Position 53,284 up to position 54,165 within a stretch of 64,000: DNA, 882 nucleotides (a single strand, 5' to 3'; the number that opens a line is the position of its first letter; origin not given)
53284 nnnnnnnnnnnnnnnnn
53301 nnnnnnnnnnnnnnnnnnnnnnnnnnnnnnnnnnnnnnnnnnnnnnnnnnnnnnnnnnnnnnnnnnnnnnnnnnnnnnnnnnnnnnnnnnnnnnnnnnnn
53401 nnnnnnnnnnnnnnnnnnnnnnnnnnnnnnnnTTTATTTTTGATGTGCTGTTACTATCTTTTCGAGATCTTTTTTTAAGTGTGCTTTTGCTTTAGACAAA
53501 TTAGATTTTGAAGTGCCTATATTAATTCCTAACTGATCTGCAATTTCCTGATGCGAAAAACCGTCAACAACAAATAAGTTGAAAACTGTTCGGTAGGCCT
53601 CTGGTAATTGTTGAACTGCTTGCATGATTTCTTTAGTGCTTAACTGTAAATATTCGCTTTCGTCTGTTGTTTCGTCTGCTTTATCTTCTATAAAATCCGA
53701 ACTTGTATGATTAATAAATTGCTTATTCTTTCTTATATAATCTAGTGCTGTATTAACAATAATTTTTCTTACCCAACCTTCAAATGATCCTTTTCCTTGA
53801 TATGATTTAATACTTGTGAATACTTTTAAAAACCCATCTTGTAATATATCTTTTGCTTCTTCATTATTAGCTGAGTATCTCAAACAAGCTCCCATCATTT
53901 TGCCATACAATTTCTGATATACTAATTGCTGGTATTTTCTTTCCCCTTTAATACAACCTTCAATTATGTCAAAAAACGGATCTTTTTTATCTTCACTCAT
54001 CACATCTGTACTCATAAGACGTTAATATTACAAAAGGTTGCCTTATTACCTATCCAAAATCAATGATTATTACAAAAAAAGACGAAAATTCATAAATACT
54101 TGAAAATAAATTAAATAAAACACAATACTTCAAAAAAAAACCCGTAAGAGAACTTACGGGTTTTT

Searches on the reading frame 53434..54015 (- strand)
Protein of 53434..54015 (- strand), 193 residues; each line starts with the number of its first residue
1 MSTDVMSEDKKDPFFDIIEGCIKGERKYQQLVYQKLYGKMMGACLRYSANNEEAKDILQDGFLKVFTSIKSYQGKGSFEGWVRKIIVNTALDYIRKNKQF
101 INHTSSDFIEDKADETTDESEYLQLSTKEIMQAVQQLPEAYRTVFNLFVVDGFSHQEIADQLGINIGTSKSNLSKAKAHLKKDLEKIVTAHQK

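Call 8: search_protein_families(library=pfam, proteins=[window:53434-54015:-])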
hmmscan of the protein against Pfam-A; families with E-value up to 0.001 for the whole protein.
window:53434-54015:- (193 aa): 4 families
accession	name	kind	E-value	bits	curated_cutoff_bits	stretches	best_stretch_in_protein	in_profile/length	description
PF08281.18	Sigma70_r4_2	-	1.5e-17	63.4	25.7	1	129-180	3-54/54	Sigma-70, region 4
PF04542.20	Sigma70_r2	-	1.7e-16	60.2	24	1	33-98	2-69/71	Sigma-70 region 2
PF07638.17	Sigma70_ECF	-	6.5e-06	26.6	21.1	1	109-185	108-184/185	ECF sigma factor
PF04545.22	Sigma70_r4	-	4.2e-05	23.4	24.1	1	133-182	1-50/50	Sigma-70, region 4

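Call 9: search_protein_families(library=ncbifam, proteins=[window:53434-54015:-])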
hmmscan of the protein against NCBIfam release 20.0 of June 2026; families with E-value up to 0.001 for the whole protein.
window:53434-54015:- (193 aa): 95 families (the best 25 are shown)
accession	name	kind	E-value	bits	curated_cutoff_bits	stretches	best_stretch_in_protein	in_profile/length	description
TIGR02937.1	sigma70-ECF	superfamily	8.4e-29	100.3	42.9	1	33-183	7-164/165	sigma-70 family RNA polymerase sigma factor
TIGR02985.1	Sig70_bacteroi1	subfamily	2e-27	96.4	126.4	1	32-184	6-162/162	RNA polymerase sigma-70 factor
NF008888.0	PRK11922.1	equivalog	1.9e-26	93.1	204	1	49-190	52-202/231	RNA polymerase sigma factor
NF058625.1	sigma_PG0214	equivalog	1.5e-25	89.9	130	1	35-188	12-165/170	GFO_1088 family ECF-type sigma factor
NF007229.0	PRK09647.1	equivalog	3.6e-25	88.6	265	1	44-188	61-206/220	RNA polymerase sigma factor SigE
NF009174.0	PRK12522.1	equivalog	2.4e-24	86.3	217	1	40-189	16-172/175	RNA polymerase sigma factor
NF007216.0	PRK09638.1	equivalog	3.2e-24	85.7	194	1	17-186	8-176/180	RNA polymerase sigma factor SigY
NF006930.0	PRK09415.1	subfamily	3.5e-24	85.6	198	1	40-186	29-177/179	RNA polymerase factor sigma C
NF004113.0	PRK05602.1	equivalog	1.3e-23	83.7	208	1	12-187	30-204/211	RNA polymerase sigma factor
NF009189.0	PRK12537.1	equivalog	1.3e-23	83.5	261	1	16-181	12-178/182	RNA polymerase sigma factor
TIGR02950.1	SigM_subfam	subfamily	3.1e-23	82.3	147.95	1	32-184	5-158/159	RNA polymerase sigma factor, SigM family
NF009171.0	PRK12518.1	equivalog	4.3e-23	82.1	208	1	10-185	10-185/191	RNA polymerase sigma factor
NF007223.0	PRK09641.1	equivalog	6.9e-23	81.5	209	1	28-186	20-186/187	RNA polymerase sigma factor SigW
NF007225.0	PRK09643.1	equivalog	1.1e-22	80.7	190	1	16-189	16-187/204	RNA polymerase sigma factor SigM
NF007215.0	PRK09637.1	equivalog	1.3e-22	80.7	212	1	49-186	23-156/181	RNA polymerase sigma factor SigZ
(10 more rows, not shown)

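Call 10: find_homologous_proteins(query=window:53434-54015:-, max_evalue=1e-20)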
Query window:53434-54015:- (193 aa): 5074 proteins with E <= 1e-20 among 5196 candidates; the best 120 are listed.
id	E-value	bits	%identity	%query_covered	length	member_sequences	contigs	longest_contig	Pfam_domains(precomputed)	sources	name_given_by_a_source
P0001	3.7e-121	420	99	100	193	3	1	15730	PF04542.21,PF08281.19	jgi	-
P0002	1.6e-87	310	68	100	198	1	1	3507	PF04542.21,PF08281.19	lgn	-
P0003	3.9e-86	305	72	97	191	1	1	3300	PF07638.18,PF04542.21,PF08281.19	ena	-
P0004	8.3e-85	301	68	97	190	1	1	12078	PF04542.21,PF08281.19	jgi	-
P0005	1.6e-84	300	67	99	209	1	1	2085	PF07638.18,PF04542.21,PF08281.19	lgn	-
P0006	3.8e-84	299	67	99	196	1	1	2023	PF04542.21,PF08281.19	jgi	jgi:RNA polymerase sigma-70 factor (ECF subfamily)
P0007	3.3e-83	296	67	97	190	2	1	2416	PF04542.21,PF08281.19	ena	-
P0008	6.4e-83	295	70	97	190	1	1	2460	PF07638.18,PF04542.21,PF08281.19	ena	-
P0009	1.5e-82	294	69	97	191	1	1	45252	PF07638.18,PF04542.21,PF08281.19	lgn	-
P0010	1.5e-82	294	69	97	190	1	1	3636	PF04542.21,PF08281.19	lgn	-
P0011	1.8e-82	293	68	96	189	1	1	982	PF04542.21,PF08281.19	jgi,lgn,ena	-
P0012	3.8e-82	292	69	97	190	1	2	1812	PF04542.21,PF08281.19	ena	-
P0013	5.2e-82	292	67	98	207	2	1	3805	PF04542.21,PF08281.19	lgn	-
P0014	8.8e-82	291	67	97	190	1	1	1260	PF07638.18,PF04542.21,PF08281.19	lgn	-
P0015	9.2e-82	291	66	99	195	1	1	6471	PF04542.21,PF08281.19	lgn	-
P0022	2.5e-79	283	63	99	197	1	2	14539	PF07638.18,PF04545.23,PF04542.21,PF08281.19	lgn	-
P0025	1.4e-78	281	68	94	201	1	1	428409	PF04542.21,PF08281.19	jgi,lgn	-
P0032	6.2e-75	269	67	91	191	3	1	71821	PF04545.23,PF04542.21,PF08281.19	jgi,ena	-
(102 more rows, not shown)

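Call 14: find_related_loci(query=A1, collection=metagenome_contigs, flank=4000)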
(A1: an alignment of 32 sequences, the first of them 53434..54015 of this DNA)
Query A1 (193 aa) in metagenome_contigs; peptide patterns used: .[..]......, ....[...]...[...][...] (x = any residue, [..] = any of these).
600 stretches matched a pattern (row limit reached: there are more); 255 encode a relative of the query (tblastn E <= 1e-3); the best 80 are kept; 80 distinct loci.
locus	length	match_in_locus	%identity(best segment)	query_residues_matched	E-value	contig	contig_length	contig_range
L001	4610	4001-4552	55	3-182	7e-68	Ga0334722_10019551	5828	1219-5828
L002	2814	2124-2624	50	16-181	1e-51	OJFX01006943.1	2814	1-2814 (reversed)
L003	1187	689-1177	50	17-181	1e-52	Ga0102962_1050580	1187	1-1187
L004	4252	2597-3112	46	17-190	1e-49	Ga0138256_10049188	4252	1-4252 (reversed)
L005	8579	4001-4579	42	1-190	6e-47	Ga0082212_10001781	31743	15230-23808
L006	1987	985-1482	46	17-185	2e-49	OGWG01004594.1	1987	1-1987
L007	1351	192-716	44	12-192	2e-50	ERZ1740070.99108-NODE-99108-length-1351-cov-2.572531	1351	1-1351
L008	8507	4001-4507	46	16-192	6e-48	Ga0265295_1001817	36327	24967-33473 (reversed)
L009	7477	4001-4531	44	17-193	9e-48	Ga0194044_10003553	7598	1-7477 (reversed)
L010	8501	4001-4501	44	16-185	2e-47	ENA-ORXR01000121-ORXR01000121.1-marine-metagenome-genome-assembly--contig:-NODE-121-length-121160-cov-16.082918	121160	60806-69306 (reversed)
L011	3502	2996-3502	45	18-184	2e-47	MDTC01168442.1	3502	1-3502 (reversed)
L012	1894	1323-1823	45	15-184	8e-48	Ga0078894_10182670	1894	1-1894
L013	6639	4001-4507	44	16-187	4e-47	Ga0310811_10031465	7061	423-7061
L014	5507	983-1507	40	16-193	8e-47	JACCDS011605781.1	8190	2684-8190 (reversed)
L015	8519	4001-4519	43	16-186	1e-46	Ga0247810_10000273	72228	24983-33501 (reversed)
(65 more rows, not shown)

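Call 15: find_related_loci(query=A1, collection=genome_contigs, flank=4000)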
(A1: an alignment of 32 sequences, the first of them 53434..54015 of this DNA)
Query A1 (193 aa) in genome_contigs; peptide patterns used: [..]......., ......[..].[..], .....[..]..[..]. (x = any residue, [..] = any of these).
600 stretches matched a pattern (row limit reached: there are more); 593 encode a relative of the query (tblastn E <= 1e-3); the best 80 are kept; 80 distinct loci.
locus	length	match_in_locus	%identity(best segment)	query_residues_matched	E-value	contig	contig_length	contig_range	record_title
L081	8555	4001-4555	64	4-186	6e-83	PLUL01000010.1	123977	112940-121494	MAG: Bacteroidetes bacterium isolate palsa_971 73.20120700_P3D.99_contig_1039, whole genome shotgun sequence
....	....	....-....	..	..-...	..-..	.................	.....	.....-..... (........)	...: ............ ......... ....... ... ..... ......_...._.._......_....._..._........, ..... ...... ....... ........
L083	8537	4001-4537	50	16-191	5e-59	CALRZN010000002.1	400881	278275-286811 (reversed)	MAG: Chitinophaga pinensis isolate JJ-MAA6-279-6-m2-bin102 genome assembly, contig: JJ-MAA6-279-C2, whole genome shotgun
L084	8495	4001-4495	55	17-182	1e-58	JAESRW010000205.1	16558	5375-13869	MAG: Flavobacteriales bacterium isolate NORP269 Contig_source1383C_6218, whole genome shotgun sequence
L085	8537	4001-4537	51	16-190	2e-58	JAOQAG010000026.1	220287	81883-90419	MAG: Bacteroidetes bacterium isolate RYN_276 scaffold_1586308, whole genome shotgun sequence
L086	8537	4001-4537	51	16-190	4e-58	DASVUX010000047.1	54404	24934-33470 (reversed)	MAG TPA_asm: Bacteroidia bacterium isolate SMAG_U3328 k141_275952, whole genome shotgun sequence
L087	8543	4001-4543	52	14-186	9e-58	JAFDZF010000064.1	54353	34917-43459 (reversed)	MAG: Bacteroidetes bacterium isolate SZAS-76 CK_MAG-21__64__length-54353, whole genome shotgun sequence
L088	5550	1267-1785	52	16-184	8e-58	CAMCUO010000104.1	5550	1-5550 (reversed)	MAG: Chitinophaga pinensis isolate TrH-25oct19-117 genome assembly, contig: TrH-25oct19-C31736, whole genome shotgun seq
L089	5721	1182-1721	49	11-186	2e-56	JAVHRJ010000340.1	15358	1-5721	MAG: Bacteroidales bacterium isolate WB02no9_30_11 NODE_3307_length_15358_cov_6.715285, whole genome shotgun sequence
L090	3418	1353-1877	50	17-186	5e-56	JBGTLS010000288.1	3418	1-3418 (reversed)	MAG: Cryomorpha sp. isolate JTS-RE342 k141_10120197, whole genome shotgun sequence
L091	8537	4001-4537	51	17-190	2e-55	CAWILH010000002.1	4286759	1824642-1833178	MAG: uncultured Cryomorphaceae bacterium isolate MFD03250.bin.1.46 genome assembly, contig: contig_8385, whole genome sh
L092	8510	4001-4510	51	16-184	3e-55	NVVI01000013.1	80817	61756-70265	MAG: Flavobacteriales bacterium isolate NORP67 Contig_source1383C_835, whole genome shotgun sequence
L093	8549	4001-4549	51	17-193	3e-55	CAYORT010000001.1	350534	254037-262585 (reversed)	MAG TPA_asm: uncultured Chryseobacterium sp. isolate SRP278252_co3_56 genome assembly, contig: NODE_3_length_350534_cov_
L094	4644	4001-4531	51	17-186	2e-55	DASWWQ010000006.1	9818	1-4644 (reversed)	MAG TPA_asm: Flavobacteriales bacterium isolate SMAG_U3660 k141_193762, whole genome shotgun sequence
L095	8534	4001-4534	49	17-186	5e-55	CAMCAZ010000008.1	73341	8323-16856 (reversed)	MAG: Chryseobacterium gleum isolate ZE-13nov19-170 genome assembly, contig: ZE-13nov19-C261, whole genome shotgun sequen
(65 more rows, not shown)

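Call 19: find_encoding_contigs(protein=P0009, flank=6000, max_places=1)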
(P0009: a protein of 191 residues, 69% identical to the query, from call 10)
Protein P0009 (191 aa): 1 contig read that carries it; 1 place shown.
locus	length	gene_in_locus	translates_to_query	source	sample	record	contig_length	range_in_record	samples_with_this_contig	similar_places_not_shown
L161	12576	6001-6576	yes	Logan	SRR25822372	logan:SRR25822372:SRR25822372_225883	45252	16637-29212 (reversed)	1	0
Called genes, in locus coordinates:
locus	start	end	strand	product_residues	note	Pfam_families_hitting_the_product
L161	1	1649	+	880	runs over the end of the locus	PF01751:Toprim, PF01131:Topoisom_bac, PF13368:Toprim_C_rpt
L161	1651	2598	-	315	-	-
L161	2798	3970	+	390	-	PF00491:Arginase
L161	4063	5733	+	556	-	PF08757:CotH, PF18962:Por_Secre_tail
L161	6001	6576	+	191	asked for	PF07638:Sigma70_ECF (faint), PF04542:Sigma70_r2, PF08281:Sigma70_r4_2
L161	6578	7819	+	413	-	PF18911:PKD_4, PF00801:PKD, PF18911:PKD_4, PF00801:PKD, PF13585:CHU_C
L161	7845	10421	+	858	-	PF22352:K319L-like_PKD (faint), PF18911:PKD_4 (weak), PF00801:PKD (weak), PF18911:PKD_4, PF13585:CHU_C (weak)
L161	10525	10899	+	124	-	-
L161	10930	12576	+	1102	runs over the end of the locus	PF00801:PKD (weak), PF18911:PKD_4, PF00801:PKD (weak), PF18911:PKD_4, PF18911:PKD_4, PF00801:PKD, PF18911:PKD_4, PF13585:CHU_C, +1 more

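Call 20: find_encoding_contigs(protein=P0025, flank=6000, max_places=1)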
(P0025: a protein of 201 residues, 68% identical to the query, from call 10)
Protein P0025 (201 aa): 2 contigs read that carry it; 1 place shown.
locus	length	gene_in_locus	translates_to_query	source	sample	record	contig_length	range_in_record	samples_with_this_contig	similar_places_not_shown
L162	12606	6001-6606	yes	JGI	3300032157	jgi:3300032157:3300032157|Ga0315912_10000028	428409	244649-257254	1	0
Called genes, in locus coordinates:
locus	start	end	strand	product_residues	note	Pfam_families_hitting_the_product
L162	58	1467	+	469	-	PF01938:TRAM, PF05958:tRNA_U5-meth_tr, PF13847:Methyltransf_31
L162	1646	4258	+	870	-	PF01751:Toprim, PF01131:Topoisom_bac, PF13368:Toprim_C_rpt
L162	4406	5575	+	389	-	PF00491:Arginase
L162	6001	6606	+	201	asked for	PF04542:Sigma70_r2, PF08281:Sigma70_r4_2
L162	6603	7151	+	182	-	PF14321:DUF4382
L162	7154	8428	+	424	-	PF00801:PKD, PF18911:PKD_4, PF00801:PKD, PF18911:PKD_4, PF13585:CHU_C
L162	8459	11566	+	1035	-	PF00801:PKD (weak), PF18911:PKD_4, PF00801:PKD, PF18911:PKD_4, PF00801:PKD, PF18911:PKD_4, PF13585:CHU_C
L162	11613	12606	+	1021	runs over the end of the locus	PF00801:PKD (weak), PF18911:PKD_4, PF00801:PKD, PF18911:PKD_4, PF00801:PKD (weak), PF18911:PKD_4, PF13585:CHU_C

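Call 21: find_encoding_contigs(protein=P0005, flank=3000, max_places=1)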
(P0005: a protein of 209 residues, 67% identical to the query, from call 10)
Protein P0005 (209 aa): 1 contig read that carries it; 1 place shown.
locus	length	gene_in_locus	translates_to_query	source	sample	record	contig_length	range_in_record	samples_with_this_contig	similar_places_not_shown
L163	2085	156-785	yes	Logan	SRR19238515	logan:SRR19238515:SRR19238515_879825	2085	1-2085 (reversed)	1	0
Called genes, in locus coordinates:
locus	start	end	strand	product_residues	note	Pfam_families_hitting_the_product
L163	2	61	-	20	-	?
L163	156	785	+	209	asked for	PF07638:Sigma70_ECF (faint), PF04542:Sigma70_r2, PF08281:Sigma70_r4_2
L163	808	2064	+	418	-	PF00801:PKD, PF18911:PKD_4, PF00801:PKD, PF13585:CHU_C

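Call 22: find_encoding_contigs(protein=P0013, flank=3000, max_places=1)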
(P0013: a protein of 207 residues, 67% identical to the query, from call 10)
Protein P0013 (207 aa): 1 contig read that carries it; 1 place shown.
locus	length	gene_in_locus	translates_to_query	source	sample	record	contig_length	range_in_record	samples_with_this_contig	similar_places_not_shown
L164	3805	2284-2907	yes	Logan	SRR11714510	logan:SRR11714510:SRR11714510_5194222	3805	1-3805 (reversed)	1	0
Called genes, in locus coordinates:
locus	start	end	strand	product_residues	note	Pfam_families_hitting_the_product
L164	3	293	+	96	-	?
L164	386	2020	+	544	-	PF08757:CotH, PF18962:Por_Secre_tail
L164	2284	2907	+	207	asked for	PF04542:Sigma70_r2, PF08281:Sigma70_r4_2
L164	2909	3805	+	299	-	?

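Call 23: find_encoding_contigs(protein=P0004, flank=5000, max_places=1)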
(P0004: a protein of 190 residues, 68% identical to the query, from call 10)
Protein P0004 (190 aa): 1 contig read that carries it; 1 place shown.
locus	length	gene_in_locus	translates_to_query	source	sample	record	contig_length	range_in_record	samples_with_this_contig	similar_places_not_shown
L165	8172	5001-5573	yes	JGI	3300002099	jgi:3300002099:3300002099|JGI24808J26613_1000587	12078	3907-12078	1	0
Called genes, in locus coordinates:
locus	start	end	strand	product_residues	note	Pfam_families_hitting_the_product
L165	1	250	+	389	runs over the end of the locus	PF00491:Arginase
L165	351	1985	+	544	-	PF08757:CotH, PF18962:Por_Secre_tail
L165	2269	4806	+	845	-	PF00801:PKD (weak), PF18911:PKD_4, PF13585:CHU_C (weak)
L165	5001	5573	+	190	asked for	PF04542:Sigma70_r2, PF08281:Sigma70_r4_2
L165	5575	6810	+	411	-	PF00801:PKD, PF18911:PKD_4, PF00801:PKD, PF13585:CHU_C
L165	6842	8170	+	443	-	?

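Call 24: find_encoding_contigs(protein=P0022, flank=5000, max_places=1)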
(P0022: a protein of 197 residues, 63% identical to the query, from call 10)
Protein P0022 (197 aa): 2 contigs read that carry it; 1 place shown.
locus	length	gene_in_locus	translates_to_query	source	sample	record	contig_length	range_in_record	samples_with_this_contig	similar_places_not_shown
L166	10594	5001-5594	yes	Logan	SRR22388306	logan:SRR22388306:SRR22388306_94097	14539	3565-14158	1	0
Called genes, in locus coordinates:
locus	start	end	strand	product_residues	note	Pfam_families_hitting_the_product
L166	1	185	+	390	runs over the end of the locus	PF00491:Arginase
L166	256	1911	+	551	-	PF08757:CotH, PF18962:Por_Secre_tail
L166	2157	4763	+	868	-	PF00801:PKD (faint), PF18911:PKD_4, PF13585:CHU_C (weak)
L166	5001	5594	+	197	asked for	PF07638:Sigma70_ECF (faint), PF04542:Sigma70_r2, PF04545:Sigma70_r4 (faint), PF08281:Sigma70_r4_2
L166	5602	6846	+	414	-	PF18911:PKD_4, PF00801:PKD, PF18911:PKD_4, PF00801:PKD, PF13585:CHU_C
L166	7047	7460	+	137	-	-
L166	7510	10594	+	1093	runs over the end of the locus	PF00801:PKD, PF18911:PKD_4, PF00801:PKD (weak), PF18911:PKD_4, PF00801:PKD, PF18911:PKD_4, PF13585:CHU_C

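Call 25: find_encoding_contigs(protein=P0002, flank=3000, max_places=1)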
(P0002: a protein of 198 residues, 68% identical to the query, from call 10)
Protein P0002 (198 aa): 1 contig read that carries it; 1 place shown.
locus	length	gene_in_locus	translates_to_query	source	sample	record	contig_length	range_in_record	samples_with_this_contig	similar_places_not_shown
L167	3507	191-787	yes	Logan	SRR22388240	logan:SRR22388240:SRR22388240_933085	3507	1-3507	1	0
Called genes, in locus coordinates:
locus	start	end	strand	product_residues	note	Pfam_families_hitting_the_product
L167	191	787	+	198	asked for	PF04542:Sigma70_r2, PF08281:Sigma70_r4_2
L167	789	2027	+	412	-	PF18911:PKD_4, PF00801:PKD, PF18911:PKD_4, PF00801:PKD, PF13585:CHU_C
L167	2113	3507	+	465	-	?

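Call 26: find_encoding_contigs(protein=P0006, flank=3000, max_places=1)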
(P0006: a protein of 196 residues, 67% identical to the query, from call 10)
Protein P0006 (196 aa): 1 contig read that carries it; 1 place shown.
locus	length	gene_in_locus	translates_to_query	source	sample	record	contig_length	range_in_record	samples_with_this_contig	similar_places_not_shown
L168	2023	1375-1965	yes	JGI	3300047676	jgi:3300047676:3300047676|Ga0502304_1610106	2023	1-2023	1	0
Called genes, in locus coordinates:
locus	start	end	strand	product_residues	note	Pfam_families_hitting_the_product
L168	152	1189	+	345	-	PF18911:PKD_4, PF00801:PKD (weak), PF13585:CHU_C (weak)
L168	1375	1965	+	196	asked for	PF04542:Sigma70_r2, PF08281:Sigma70_r4_2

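Call 27: find_encoding_contigs(protein=P0015, flank=5000, max_places=1)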
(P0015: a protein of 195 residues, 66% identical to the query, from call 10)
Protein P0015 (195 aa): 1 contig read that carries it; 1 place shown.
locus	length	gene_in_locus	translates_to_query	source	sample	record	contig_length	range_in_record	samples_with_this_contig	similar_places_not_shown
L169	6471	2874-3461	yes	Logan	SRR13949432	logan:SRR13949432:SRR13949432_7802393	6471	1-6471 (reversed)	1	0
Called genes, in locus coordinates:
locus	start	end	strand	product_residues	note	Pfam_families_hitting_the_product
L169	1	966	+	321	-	?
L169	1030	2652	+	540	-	PF08757:CotH, PF18962:Por_Secre_tail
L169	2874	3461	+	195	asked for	PF04542:Sigma70_r2, PF08281:Sigma70_r4_2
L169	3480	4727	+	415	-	PF18911:PKD_4, PF00801:PKD, PF18911:PKD_4, PF12245:Big_3_2 (weak), PF13585:CHU_C (weak)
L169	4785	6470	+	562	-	?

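Call 28: find_encoding_contigs(protein=P0032, flank=6000, max_places=1)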
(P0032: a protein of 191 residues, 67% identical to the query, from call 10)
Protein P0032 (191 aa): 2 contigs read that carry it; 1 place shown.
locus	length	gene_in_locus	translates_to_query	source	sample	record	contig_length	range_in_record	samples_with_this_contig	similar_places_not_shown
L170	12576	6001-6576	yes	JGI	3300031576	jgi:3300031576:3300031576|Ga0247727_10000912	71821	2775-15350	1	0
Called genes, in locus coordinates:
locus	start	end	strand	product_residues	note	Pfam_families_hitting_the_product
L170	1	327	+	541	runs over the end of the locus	PF18962:Por_Secre_tail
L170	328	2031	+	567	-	PF06739:SBBP (faint), PF18962:Por_Secre_tail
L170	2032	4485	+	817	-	PF17900:Peptidase_M1_N, PF01433:Peptidase_M1, PF18962:Por_Secre_tail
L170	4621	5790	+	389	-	PF00491:Arginase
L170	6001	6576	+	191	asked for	PF04545:Sigma70_r4 (faint), PF04542:Sigma70_r2, PF08281:Sigma70_r4_2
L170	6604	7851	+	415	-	PF00801:PKD, PF18911:PKD_4, PF16820:PKD_3 (faint), PF18911:PKD_4, PF00801:PKD, PF13585:CHU_C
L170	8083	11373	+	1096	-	PF18911:PKD_4, PF00801:PKD, PF18911:PKD_4, PF00801:PKD (weak), PF18911:PKD_4, PF00801:PKD, PF18911:PKD_4, PF13585:CHU_C (weak), +1 more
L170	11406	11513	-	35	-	-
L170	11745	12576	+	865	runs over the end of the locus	PF00801:PKD (weak), PF18911:PKD_4, PF00801:PKD (weak), PF18911:PKD_4, PF13585:CHU_C (weak)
